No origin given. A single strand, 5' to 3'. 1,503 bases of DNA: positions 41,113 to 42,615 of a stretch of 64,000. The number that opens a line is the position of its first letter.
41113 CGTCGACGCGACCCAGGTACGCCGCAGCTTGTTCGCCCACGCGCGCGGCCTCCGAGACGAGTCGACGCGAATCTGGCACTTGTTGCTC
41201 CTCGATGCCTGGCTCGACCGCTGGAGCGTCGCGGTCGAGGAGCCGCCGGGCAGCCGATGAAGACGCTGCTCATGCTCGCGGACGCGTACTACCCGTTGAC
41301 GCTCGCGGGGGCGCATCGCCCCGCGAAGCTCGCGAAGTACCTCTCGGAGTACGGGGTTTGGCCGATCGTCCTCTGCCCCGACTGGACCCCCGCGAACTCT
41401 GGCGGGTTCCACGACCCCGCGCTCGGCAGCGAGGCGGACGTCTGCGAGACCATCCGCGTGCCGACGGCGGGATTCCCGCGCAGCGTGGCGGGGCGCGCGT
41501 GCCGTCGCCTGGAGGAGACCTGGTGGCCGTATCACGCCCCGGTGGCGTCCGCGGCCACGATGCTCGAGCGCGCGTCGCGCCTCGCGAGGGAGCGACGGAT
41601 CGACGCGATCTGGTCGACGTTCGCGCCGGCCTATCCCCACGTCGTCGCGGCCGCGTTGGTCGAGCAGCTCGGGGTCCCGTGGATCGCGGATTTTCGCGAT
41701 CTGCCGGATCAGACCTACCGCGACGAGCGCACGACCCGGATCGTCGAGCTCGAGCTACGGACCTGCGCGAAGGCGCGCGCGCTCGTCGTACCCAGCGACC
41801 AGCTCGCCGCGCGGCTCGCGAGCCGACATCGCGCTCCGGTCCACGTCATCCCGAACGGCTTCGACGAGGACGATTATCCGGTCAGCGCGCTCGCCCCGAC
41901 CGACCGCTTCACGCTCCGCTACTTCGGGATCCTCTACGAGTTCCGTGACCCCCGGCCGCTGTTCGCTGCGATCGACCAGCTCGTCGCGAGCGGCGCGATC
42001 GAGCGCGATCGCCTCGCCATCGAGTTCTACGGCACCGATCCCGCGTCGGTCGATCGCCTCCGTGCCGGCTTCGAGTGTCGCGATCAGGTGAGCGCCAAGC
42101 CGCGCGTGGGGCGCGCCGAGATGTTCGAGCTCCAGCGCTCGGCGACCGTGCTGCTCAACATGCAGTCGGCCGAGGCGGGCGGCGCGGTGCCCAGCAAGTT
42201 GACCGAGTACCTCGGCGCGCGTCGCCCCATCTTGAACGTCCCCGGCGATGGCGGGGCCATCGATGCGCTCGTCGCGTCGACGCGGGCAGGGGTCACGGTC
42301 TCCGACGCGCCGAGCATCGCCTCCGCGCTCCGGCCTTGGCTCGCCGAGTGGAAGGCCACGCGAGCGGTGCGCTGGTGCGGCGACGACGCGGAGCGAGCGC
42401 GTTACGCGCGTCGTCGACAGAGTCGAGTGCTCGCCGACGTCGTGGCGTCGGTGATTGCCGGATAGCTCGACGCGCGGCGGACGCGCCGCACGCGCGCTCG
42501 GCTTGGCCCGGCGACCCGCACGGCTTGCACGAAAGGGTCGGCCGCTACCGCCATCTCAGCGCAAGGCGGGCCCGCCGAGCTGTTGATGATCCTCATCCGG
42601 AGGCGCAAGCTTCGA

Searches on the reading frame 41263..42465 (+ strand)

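Call 53: search_protein_families(library=pfam, proteins=[window:41263-42465:+], max_evalue=0.001)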
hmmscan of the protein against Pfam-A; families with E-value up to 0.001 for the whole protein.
window:41263-42465:+ (400 aa): 3 families
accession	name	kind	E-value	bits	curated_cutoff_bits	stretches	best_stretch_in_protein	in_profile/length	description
PF13439.12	Glyco_transf_4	-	9.7e-12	45.7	28.5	1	24-203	12-169/170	Glycosyltransferase Family 4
PF13579.12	Glyco_trans_4_4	-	5.2e-10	40.3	29.7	1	65-199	27-158/158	Glycosyl transferase 4-like domain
PF13524.12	Glyco_trans_1_2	-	0.00045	20.6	25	0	273-391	27-131/144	Glycosyl transferase-like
